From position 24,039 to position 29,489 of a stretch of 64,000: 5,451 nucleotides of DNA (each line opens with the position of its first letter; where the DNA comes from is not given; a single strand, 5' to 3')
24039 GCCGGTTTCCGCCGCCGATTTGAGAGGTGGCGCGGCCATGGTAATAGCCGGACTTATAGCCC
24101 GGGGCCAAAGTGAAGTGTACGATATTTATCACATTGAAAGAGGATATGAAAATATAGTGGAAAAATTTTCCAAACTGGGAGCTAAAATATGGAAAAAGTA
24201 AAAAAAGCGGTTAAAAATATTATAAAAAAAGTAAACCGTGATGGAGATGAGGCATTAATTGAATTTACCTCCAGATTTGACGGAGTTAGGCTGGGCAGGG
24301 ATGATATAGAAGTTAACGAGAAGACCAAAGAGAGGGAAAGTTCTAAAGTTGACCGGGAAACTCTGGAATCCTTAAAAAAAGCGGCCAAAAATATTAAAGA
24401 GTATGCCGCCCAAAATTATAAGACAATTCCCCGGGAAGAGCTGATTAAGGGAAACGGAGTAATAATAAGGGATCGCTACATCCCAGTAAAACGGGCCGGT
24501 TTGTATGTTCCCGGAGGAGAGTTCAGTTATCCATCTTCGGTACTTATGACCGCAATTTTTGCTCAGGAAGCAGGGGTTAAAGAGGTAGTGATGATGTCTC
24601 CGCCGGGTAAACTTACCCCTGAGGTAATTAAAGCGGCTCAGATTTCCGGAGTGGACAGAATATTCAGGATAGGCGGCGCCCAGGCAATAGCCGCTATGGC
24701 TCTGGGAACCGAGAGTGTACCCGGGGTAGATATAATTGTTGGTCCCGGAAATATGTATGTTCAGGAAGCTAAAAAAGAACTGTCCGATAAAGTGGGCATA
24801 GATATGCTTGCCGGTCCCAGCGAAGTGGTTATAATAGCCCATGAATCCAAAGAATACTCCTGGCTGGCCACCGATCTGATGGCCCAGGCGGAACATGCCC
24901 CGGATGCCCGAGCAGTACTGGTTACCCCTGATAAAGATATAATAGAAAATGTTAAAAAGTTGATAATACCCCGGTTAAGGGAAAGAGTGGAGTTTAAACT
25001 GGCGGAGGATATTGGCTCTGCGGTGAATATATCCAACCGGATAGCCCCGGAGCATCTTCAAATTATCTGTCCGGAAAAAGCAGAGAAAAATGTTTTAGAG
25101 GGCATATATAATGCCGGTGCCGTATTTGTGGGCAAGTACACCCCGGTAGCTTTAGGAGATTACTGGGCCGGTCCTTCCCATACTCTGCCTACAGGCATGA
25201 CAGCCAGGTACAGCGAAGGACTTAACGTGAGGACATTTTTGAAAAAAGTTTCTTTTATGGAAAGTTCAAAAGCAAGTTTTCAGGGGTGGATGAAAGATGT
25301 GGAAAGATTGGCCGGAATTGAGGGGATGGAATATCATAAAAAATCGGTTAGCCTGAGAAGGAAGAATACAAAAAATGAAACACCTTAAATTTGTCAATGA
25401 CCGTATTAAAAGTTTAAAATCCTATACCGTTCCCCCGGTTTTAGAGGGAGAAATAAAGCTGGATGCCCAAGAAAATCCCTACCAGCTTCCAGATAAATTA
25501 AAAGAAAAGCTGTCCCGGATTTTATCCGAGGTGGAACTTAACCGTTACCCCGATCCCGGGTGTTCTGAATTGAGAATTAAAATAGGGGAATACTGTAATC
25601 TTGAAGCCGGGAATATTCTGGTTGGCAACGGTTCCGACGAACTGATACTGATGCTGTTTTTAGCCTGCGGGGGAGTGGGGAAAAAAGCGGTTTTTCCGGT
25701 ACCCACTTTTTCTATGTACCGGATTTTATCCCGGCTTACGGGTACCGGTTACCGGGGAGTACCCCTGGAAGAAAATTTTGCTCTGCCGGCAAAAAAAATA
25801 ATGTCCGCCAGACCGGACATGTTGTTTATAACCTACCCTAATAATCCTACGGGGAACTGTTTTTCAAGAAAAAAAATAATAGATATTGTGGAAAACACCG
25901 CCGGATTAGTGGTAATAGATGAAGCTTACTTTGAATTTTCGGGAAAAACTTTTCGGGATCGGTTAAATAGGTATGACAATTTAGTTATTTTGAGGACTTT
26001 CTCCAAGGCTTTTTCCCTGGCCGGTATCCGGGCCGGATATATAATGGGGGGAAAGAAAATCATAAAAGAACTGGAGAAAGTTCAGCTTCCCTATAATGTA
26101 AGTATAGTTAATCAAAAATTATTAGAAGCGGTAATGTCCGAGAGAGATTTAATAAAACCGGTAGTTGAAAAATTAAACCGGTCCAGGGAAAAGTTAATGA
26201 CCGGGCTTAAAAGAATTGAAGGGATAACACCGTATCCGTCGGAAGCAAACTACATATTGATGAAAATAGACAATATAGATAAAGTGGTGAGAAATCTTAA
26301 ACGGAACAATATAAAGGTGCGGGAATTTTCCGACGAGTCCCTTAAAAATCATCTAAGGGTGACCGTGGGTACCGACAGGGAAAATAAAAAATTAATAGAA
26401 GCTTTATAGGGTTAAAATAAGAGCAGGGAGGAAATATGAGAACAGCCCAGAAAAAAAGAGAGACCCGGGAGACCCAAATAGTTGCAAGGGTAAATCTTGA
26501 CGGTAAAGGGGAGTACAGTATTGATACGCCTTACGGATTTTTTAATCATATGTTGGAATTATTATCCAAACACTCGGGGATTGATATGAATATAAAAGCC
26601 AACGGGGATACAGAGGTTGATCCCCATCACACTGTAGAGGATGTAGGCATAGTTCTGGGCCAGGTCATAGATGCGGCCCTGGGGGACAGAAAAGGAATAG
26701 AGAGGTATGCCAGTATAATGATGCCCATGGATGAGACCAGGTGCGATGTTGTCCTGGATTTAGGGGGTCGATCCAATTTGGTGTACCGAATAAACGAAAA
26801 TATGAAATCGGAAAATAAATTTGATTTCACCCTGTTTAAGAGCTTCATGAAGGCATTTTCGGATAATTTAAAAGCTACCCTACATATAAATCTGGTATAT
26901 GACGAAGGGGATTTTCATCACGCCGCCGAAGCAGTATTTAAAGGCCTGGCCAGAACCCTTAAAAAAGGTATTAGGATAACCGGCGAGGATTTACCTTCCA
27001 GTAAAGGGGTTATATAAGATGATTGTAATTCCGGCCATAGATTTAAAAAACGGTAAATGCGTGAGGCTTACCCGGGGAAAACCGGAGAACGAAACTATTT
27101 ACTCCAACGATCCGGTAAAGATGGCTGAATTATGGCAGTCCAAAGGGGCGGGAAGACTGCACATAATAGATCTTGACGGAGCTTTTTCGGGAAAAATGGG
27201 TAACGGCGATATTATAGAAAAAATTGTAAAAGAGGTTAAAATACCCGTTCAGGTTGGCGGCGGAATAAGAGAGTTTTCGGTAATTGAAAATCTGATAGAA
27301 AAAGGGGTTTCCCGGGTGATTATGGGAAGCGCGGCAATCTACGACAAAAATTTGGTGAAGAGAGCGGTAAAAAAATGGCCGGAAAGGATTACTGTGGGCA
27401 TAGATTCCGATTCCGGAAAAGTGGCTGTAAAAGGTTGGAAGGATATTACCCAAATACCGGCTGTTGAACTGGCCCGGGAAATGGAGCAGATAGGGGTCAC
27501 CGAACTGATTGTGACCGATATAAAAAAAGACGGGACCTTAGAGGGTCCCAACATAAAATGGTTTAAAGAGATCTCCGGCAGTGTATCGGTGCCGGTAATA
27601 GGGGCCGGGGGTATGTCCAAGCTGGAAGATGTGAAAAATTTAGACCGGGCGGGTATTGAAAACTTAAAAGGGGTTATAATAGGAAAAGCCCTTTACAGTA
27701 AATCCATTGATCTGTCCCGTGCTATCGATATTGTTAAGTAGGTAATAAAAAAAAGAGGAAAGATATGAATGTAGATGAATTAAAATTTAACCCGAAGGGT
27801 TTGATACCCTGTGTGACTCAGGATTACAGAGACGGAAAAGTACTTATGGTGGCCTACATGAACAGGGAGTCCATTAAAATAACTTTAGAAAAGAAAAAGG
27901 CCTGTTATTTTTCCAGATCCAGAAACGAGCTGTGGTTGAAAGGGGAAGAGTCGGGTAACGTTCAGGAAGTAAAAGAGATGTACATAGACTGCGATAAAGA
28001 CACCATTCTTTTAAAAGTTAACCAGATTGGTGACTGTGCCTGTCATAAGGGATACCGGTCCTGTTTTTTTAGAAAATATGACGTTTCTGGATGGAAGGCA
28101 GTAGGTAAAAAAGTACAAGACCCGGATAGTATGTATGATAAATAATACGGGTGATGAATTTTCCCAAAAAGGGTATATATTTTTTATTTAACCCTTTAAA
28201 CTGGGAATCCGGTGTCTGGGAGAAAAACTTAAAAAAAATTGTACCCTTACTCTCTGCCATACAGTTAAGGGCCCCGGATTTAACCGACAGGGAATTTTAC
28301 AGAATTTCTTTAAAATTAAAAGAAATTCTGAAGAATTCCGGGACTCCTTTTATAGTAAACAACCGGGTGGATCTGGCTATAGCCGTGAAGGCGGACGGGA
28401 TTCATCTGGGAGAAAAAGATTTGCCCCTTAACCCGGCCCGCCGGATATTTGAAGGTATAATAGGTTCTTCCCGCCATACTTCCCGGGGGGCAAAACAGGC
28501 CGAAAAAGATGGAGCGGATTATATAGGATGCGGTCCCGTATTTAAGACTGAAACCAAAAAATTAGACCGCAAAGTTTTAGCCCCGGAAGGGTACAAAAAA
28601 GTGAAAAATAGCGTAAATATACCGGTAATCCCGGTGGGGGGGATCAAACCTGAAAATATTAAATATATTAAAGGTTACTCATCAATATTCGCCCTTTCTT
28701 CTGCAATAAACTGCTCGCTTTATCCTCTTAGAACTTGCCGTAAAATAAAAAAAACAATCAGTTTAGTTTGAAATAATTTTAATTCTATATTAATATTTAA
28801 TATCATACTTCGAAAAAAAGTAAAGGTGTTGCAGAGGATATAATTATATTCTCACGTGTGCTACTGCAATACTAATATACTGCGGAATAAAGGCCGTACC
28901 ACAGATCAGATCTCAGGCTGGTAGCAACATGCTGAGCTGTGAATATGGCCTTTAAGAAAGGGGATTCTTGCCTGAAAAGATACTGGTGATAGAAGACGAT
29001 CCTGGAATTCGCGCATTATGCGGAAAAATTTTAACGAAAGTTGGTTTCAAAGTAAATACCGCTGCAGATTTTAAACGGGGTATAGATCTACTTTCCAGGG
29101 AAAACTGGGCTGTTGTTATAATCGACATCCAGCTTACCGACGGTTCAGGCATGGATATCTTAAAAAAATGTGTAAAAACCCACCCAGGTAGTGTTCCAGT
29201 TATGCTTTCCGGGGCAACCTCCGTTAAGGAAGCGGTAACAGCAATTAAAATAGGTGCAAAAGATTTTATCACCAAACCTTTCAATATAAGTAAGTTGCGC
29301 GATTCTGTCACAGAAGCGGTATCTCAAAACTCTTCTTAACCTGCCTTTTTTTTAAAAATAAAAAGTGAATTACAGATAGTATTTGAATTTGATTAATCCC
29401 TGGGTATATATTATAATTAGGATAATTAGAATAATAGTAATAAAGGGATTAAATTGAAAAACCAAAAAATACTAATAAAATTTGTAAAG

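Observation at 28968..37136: KaiA-less kaiB-kaiC pair embedded in a seven-gene two-component signalling island in a non-cyanobacterial (FCB-like) genome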

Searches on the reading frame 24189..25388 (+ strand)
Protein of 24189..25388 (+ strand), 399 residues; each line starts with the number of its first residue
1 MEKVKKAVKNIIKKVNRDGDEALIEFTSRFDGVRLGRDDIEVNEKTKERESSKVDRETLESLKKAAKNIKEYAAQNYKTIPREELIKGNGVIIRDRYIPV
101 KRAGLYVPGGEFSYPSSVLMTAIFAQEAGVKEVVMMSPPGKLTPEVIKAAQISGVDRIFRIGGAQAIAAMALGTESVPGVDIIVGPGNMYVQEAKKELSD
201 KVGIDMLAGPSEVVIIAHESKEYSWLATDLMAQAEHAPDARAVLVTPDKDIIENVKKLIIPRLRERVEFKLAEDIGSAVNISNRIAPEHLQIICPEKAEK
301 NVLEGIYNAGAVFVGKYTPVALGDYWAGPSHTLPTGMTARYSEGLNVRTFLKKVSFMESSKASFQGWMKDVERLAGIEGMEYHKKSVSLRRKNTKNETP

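Call 55: search_protein_families(library=pfam, proteins=[window:24189-25388:+], max_evalue=0.00001)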
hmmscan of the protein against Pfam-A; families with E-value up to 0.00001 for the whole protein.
window:24189-25388:+ (399 aa): 1 family
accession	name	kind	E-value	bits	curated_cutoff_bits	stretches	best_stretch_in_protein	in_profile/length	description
PF00815.25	Histidinol_dh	-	6.4e-136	454.1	27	1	2-390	9-410/411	Histidinol dehydrogenase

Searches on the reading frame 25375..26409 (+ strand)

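Call 25: search_protein_families(library=pfam, proteins=[window:25375-26409:+], max_evalue=0.001)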
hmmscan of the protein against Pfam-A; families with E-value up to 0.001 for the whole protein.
window:25375-26409:+ (344 aa): 2 families
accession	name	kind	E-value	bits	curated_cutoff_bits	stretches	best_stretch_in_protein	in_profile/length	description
PF00155.27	Aminotran_1_2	-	1.1e-50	173.3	19.7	1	27-344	4-361/361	Aminotransferase class I and II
PF04864.19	Alliinase_C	-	0.00019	20.9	22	1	81-224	69-207/363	Allinase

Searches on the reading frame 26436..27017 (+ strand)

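Call 25: search_protein_families(library=pfam, proteins=[window:26436-27017:+], max_evalue=0.001)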
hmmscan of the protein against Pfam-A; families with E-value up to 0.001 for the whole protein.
window:26436-27017:+ (193 aa): 1 family
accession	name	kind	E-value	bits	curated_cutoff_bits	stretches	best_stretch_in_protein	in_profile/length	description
PF00475.24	IGPD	-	6.5e-52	175.9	27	1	31-175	1-144/144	Imidazoleglycerol-phosphate dehydratase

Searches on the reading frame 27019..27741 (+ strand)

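Call 25: search_protein_families(library=pfam, proteins=[window:27019-27741:+], max_evalue=0.001)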
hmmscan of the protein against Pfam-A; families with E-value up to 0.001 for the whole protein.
window:27019-27741:+ (240 aa): 4 families
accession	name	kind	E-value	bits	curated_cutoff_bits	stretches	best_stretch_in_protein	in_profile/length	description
PF00977.27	His_biosynth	-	5.7e-79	265.2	23.6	1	3-230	2-227/228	Histidine biosynthesis protein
PF01207.24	Dus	-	3.6e-08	33.3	20.4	1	97-227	94-219/311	Dihydrouridine synthase (Dus)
PF03060.21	NMO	-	5.8e-07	29.7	28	0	143-213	140-216/331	Nitronate monooxygenase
PF02581.23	TMP-TENI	-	3.9e-06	26.8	27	0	155-214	116-172/180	Thiamine monophosphate synthase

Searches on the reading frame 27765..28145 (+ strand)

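Call 25: search_protein_families(library=pfam, proteins=[window:27765-28145:+], max_evalue=0.001)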
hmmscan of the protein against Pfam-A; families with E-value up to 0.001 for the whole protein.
window:27765-28145:+ (126 aa): 1 family
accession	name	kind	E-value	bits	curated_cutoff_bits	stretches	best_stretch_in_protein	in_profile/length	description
PF01502.23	PRA-CH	-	1.4e-34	118.2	27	1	28-102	1-74/74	Phosphoribosyl-AMP cyclohydrolase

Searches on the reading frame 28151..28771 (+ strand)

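Call 25: search_protein_families(library=pfam, proteins=[window:28151-28771:+], max_evalue=0.001)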
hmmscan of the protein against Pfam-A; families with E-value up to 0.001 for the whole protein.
window:28151-28771:+ (206 aa): 1 family
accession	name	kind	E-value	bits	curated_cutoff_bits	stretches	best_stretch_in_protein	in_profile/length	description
PF02581.23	TMP-TENI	-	1.4e-44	152.1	27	1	35-174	27-167/180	Thiamine monophosphate synthase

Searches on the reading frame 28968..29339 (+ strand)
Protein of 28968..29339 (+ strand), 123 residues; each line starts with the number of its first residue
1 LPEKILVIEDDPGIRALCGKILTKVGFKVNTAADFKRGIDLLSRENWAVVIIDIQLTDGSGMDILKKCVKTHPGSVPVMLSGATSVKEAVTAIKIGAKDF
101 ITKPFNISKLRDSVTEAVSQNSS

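Call 4: search_protein_families(library=pfam, proteins=[window:28968-29339:+], max_evalue=0.01)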
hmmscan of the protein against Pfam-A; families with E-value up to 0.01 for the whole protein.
window:28968-29339:+ (123 aa): 3 families
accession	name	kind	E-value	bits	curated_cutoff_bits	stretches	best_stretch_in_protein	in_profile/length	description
PF00072.30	Response_reg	-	2.3e-23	82.9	30.2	1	5-114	1-110/111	Response regulator receiver domain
PF06490.17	FleQ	-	0.00033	21.4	22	1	4-114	1-103/108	Flagellar regulatory protein FleQ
PF20161.5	VpsR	-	0.0069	16.5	23.7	0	18-113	23-119/121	VpsR domain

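Call 5: search_protein_families(library=ncbifam, proteins=[window:28968-29339:+], max_evalue=0.01)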
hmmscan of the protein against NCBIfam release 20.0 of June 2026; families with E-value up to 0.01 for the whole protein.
window:28968-29339:+ (123 aa): 104 families (the best 25 are shown)
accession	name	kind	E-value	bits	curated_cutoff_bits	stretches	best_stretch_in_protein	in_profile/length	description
NF051870.1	NAssimRespRegNtrX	equivalog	3.4e-21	75.7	600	1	4-118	3-119/452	nitrogen assimilation response regulator NtrX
NF033791.1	ActR_PrrA_rreg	equivalog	3.5e-20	72.7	250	1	4-117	3-116/173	ActR/PrrA/RegA family redox response regulator transcription factor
NF011695.0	PRK15115.1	equivalog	7.3e-19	67.8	763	1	2-121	6-125/445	two-component system response regulator GlrR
NF006900.1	PRK09390.1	equivalog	6.9e-18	64.9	255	1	4-121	6-123/203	response regulator FixJ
NF008469.0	PRK11361.1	equivalog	7.7e-18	64.4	714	1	3-118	5-120/461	acetoacetate metabolism transcriptional regulator AtoC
NF047793.1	ResRegPgtA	equivalog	3.7e-17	62.3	650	1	4-121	7-124/414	two-component system response regulator PgtA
NF007005.1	PRK09468.1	equivalog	3.8e-17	62.5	331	1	3-113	4-114/237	osmolarity response regulator transcription factor OmpR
TIGR01818.1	ntrC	equivalog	6.3e-17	61.5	558.6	1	5-121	1-117/463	nitrogen regulation protein NR(I)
NF045505.1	RR_RssB_Pseudo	equivalog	1.3e-16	60.7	700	1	4-119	7-123/394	two-component system response regulator RssB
NF012023.0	PRK15479.1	equivalog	5e-16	58.9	337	1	4-112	2-110/224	transcriptional regulator TctD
NF041946.1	LuxO_transreg_Vib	equivalog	7.6e-16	57.9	800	1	8-122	2-116/463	quorum-sensing sigma-54 dependent transcriptional regulator LuxO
NF041733.1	resp_reg_CseB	equivalog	9.8e-16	57.8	350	1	4-113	2-110/228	two-component system response regulator CseB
NF045944.1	ResRegRpaBCyano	equivalog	1.1e-15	57.7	330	1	6-114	1-108/229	response regulator transcription factor RpaB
TIGR02154.1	PhoB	equivalog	2.4e-15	56.4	296.2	1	2-113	2-115/226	phosphate regulon transcriptional regulator PhoB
TIGR01387.1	cztR_silR_copR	subfamily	7.3e-15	55.2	279.2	1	5-120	1-116/218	heavy metal response regulator transcription factor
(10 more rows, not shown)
